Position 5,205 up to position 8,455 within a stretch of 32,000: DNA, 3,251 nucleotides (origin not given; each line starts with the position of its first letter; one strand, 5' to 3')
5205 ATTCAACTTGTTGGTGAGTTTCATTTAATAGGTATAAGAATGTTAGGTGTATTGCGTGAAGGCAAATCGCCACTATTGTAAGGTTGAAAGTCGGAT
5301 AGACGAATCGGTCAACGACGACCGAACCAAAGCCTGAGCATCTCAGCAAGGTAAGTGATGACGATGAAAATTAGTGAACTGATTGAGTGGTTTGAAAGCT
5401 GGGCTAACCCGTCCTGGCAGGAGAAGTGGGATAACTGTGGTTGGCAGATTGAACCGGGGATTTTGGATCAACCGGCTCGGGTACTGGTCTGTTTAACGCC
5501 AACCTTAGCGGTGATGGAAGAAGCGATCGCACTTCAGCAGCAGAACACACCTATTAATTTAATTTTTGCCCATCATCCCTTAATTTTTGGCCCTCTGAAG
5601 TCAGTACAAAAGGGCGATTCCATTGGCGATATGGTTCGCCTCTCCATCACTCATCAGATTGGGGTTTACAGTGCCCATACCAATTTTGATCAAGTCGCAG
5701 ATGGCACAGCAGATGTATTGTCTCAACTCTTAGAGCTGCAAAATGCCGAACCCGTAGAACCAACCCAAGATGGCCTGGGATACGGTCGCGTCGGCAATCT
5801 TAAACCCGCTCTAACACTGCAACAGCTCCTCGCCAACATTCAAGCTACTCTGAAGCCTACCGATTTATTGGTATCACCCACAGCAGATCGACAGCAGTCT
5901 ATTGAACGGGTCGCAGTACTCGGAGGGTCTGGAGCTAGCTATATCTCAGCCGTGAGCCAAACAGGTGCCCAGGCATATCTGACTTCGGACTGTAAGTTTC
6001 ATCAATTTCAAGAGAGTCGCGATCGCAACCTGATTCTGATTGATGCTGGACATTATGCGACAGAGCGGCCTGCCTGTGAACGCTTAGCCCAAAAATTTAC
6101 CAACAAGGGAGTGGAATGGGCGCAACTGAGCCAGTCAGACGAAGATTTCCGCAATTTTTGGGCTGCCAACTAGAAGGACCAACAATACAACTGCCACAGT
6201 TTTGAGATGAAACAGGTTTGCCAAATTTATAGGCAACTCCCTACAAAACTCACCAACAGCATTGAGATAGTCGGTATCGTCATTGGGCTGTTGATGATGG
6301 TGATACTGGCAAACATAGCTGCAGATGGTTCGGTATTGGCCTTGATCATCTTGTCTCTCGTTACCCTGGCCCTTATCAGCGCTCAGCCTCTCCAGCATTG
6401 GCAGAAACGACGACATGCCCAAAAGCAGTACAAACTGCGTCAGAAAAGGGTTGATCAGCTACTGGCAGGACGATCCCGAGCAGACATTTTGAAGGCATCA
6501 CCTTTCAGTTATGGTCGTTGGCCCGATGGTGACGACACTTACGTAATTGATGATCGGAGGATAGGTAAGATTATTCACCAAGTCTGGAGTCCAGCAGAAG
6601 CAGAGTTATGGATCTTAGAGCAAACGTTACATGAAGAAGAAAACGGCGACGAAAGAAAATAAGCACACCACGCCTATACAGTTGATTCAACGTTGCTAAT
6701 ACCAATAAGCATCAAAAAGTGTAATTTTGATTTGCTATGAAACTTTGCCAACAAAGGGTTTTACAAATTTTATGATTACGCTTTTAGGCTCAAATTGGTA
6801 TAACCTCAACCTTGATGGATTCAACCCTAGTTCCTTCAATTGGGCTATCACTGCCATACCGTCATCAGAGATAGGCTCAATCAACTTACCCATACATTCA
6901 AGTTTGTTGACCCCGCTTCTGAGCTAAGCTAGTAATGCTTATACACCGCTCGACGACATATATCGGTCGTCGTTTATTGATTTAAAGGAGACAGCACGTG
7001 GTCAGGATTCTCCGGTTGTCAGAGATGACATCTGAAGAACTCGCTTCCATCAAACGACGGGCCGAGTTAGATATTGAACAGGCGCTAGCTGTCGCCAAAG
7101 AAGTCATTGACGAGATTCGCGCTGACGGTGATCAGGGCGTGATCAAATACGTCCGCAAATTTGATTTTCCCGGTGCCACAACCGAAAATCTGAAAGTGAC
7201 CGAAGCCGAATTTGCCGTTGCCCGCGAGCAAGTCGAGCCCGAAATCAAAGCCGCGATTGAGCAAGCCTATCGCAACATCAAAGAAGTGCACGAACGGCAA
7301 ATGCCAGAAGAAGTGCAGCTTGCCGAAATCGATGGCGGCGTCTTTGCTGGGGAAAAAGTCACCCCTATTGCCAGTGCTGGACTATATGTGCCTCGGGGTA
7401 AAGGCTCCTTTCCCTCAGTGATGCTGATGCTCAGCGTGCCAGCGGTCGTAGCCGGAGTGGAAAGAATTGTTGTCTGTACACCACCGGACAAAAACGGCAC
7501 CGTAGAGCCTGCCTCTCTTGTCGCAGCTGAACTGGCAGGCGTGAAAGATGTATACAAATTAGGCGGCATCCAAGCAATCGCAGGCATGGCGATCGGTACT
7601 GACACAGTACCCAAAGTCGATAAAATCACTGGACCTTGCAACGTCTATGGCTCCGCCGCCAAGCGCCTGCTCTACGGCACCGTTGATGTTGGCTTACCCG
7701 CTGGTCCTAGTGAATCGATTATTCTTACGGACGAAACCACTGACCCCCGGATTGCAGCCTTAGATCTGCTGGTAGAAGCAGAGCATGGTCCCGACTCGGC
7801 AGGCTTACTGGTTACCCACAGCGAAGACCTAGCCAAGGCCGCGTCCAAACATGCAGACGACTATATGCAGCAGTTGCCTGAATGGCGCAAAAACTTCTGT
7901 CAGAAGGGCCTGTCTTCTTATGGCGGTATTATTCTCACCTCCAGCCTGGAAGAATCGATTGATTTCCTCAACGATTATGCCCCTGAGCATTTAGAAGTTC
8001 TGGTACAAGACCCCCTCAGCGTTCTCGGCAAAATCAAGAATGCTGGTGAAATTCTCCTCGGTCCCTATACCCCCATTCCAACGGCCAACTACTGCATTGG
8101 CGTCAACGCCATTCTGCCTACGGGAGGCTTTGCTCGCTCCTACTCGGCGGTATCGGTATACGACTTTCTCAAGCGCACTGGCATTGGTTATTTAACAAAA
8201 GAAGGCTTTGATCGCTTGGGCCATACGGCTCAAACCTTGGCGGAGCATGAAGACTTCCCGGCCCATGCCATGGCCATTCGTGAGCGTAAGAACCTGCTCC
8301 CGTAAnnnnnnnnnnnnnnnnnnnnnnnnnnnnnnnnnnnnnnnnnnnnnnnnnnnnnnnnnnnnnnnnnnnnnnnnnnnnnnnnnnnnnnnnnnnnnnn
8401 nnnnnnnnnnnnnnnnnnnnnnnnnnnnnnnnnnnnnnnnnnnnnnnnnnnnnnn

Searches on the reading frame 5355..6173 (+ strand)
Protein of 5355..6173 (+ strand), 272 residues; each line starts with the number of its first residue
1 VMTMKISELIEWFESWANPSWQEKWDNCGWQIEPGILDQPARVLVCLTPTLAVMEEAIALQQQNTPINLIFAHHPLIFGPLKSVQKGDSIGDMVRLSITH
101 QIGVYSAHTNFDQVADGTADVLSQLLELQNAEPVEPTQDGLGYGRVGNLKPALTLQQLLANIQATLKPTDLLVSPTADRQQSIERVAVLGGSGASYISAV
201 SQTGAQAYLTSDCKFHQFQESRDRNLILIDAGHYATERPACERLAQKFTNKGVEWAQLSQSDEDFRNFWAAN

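Call 4: search_protein_families(library=pfam, proteins=[window:5355-6173:+], max_evalue=0.1)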
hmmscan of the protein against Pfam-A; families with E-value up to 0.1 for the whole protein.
window:5355-6173:+ (272 aa): 1 family
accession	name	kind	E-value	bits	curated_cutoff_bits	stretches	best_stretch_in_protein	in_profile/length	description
PF01784.24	DUF34_NIF3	-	1.4e-65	221.9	23.4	1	4-255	1-247/256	Duf34/NIF3 (NGG1p interacting factor 3)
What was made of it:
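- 5355..6173 (+): NIF3/DUF34 gene, divergent from the nuclease gene. It is the upstream boundary of the conserved locus. PF01784 gives 1.4e-65 (call 4).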

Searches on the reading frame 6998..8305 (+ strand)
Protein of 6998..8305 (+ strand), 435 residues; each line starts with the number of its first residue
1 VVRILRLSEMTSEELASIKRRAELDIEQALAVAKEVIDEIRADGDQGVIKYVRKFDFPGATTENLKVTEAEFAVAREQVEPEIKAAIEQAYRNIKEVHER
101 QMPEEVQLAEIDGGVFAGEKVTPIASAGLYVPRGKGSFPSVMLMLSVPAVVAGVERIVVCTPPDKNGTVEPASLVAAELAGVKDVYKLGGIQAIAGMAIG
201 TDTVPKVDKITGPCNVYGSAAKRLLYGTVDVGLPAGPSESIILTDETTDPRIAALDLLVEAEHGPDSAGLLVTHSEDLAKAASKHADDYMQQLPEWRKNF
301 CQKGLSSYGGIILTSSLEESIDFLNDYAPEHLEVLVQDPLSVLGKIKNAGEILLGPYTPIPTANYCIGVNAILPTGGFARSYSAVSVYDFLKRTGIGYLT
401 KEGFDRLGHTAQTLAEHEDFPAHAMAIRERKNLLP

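Call 18: find_encoding_contigs(protein=window:6998-8305:+, flank=10000, max_places=5)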
Protein window:6998-8305:+ (435 aa): 2 contigs read that carry it; 2 places shown.
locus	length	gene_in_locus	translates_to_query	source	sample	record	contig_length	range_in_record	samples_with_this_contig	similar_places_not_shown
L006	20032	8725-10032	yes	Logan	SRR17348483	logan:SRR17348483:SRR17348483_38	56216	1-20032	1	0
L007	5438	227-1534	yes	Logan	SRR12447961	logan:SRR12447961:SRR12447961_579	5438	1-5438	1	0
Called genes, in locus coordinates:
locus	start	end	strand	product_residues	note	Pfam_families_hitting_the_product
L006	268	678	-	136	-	-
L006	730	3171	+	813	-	PF01368:DHH, PF02272:DHHA1, PF17768:RecJ_OB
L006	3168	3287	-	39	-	PF05969:PSII_Ycf12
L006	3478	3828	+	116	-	PF03692:CxxCxxCC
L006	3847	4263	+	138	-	PF01169:GDT1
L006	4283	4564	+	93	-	PF01169:GDT1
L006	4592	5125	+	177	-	PF19652:DUF6155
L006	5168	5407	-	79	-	PF08865:DUF1830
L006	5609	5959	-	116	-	PF12058:PipX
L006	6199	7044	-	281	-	PF12705:PDDEXK_1 (faint)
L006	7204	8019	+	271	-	PF01784:DUF34_NIF3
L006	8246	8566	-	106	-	-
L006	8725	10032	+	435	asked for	PF00815:Histidinol_dh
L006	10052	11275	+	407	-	PF01636:APH (faint)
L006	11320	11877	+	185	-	PF13302:Acetyltransf_3, PF13420:Acetyltransf_4 (weak), PF00583:Acetyltransf_1 (weak)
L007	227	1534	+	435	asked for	PF00815:Histidinol_dh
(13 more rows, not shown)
